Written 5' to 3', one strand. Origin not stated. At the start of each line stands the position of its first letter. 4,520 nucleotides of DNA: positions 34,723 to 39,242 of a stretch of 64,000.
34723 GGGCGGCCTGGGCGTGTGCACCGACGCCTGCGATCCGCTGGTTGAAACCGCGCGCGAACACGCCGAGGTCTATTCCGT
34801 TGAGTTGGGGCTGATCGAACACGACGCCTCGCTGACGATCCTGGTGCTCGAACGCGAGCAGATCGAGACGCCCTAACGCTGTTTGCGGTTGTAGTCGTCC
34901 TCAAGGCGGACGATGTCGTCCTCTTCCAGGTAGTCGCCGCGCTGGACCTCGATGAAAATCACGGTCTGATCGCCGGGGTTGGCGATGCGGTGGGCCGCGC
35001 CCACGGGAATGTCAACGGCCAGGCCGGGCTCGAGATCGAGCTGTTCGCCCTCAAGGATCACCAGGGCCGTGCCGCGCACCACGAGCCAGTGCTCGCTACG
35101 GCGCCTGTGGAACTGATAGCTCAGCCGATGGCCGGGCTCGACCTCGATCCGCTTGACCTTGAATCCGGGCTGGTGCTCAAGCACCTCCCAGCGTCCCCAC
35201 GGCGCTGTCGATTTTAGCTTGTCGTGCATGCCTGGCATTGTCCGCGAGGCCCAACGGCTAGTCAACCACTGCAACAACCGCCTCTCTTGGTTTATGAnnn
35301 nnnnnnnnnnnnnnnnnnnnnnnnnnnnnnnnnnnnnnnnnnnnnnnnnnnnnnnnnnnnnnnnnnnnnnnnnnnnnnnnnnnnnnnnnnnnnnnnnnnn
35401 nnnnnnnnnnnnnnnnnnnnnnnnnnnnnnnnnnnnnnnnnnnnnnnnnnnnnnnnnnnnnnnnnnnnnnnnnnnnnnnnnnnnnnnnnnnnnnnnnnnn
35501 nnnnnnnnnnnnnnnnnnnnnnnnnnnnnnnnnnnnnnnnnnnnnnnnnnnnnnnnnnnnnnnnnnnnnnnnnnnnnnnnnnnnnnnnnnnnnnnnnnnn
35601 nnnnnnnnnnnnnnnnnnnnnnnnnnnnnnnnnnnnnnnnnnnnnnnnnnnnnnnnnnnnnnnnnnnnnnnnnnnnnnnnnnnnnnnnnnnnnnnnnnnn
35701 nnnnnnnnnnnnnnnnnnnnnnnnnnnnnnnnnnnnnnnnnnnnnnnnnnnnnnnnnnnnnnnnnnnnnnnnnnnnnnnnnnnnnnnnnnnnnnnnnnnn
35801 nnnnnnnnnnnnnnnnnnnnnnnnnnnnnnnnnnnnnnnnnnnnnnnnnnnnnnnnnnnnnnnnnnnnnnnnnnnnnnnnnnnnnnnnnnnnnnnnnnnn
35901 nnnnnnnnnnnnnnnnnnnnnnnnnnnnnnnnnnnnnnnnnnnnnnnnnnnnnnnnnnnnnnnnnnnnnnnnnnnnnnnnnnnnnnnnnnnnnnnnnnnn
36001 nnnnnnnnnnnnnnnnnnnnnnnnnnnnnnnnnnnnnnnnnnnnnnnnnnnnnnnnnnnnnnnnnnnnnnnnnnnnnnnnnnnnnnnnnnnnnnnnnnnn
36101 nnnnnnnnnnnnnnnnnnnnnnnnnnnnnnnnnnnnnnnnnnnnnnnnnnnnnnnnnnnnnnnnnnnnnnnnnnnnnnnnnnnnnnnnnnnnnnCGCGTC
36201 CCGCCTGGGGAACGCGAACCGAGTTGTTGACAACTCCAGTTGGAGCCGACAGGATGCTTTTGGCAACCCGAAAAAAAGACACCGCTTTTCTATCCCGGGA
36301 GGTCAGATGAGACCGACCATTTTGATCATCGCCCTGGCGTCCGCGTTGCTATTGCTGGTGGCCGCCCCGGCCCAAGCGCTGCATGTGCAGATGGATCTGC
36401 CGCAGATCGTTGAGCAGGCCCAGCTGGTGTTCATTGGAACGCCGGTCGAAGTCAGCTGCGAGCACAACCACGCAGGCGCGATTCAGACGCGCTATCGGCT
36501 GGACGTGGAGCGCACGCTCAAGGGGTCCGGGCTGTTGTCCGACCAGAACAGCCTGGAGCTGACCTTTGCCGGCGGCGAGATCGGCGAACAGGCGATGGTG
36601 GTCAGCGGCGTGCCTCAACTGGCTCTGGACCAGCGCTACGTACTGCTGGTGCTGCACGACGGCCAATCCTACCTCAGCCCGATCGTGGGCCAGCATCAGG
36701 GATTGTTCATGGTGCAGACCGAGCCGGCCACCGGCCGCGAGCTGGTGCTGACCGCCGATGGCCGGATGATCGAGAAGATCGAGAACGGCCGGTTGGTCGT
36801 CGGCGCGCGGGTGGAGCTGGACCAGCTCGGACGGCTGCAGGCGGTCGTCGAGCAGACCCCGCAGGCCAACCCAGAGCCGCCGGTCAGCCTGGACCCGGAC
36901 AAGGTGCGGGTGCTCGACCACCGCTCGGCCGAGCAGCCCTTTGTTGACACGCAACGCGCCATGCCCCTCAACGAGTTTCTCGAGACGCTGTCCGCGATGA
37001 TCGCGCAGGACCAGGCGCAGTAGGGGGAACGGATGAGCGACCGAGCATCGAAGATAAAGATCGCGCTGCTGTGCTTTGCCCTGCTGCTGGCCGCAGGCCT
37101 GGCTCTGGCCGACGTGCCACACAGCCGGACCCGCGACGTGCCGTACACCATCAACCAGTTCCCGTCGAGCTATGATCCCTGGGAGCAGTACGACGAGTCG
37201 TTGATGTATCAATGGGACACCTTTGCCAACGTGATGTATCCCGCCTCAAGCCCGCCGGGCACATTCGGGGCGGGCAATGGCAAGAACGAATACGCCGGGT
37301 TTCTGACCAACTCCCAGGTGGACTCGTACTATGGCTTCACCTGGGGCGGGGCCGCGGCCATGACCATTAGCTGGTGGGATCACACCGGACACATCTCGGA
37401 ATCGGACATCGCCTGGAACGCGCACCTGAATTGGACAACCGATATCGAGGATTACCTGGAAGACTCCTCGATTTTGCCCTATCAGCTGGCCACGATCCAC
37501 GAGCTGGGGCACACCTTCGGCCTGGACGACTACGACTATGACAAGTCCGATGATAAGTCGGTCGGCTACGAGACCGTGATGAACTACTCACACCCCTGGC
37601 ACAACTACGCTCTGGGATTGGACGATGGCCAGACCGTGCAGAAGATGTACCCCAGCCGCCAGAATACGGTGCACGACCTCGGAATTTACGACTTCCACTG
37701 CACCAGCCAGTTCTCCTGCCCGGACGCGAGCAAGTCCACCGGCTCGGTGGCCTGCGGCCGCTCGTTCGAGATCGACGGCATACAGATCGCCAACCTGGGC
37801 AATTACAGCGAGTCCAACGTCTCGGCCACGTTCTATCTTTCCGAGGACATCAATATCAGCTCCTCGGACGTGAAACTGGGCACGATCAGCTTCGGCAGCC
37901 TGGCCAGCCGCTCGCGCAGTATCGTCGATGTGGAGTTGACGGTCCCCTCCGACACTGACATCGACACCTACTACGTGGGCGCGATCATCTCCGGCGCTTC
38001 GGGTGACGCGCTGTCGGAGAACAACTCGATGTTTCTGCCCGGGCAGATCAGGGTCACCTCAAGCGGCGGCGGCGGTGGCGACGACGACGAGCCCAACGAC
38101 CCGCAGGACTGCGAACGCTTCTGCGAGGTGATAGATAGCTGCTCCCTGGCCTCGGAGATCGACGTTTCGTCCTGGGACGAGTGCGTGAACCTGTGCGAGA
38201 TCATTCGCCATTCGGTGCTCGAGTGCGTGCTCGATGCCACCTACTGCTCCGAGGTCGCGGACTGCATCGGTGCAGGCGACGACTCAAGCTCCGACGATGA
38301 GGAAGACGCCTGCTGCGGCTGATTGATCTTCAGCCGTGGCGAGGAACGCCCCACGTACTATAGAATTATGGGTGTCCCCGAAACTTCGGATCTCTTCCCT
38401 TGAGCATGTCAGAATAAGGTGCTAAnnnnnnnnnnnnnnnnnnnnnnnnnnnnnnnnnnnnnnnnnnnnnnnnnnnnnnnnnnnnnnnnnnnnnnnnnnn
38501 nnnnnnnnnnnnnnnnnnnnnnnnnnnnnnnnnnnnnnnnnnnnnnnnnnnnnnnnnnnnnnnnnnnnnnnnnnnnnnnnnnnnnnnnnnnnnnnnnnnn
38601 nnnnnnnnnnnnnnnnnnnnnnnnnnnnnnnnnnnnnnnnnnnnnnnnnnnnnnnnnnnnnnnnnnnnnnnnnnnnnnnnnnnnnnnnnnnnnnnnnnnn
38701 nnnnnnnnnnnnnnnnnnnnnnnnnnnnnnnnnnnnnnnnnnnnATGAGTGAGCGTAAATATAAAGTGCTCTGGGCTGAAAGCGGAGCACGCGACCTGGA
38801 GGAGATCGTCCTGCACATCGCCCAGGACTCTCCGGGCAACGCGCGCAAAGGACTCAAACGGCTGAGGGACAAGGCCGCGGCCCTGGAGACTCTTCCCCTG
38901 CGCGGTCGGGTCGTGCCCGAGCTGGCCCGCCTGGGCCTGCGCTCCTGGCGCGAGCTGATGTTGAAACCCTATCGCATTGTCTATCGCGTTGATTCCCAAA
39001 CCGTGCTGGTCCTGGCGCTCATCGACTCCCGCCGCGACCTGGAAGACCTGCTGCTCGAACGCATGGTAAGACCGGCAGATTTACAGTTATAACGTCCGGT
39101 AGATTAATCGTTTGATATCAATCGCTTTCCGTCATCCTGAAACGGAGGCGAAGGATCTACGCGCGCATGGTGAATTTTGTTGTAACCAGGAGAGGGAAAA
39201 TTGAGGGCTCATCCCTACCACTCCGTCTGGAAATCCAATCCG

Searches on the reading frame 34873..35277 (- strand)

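Call 88: search_protein_families(library=pfam, proteins=[window:34873-35277:-], max_evalue=0.00001)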
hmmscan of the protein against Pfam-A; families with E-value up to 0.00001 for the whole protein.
window:34873-35277:- (134 aa): 2 families
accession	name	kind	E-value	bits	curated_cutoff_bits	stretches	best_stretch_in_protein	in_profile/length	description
PF01050.24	MannoseP_isomer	-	4e-34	117.7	23.6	1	22-127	11-116/116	Mannose-6-phosphate isomerase C-terminal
PF07883.17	Cupin_2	-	5.5e-11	42.5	27.2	1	44-111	3-69/70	Cupin domain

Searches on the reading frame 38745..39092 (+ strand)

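Call 88: search_protein_families(library=pfam, proteins=[window:38745-39092:+], max_evalue=0.00001)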
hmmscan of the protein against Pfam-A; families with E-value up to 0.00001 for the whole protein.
window:38745-39092:+ (115 aa): 1 family
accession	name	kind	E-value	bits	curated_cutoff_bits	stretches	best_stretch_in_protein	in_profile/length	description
PF05016.21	ParE_toxin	-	7.4e-16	58.9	23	1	8-98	1-88/89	ParE toxin of type II toxin-antitoxin system, parDE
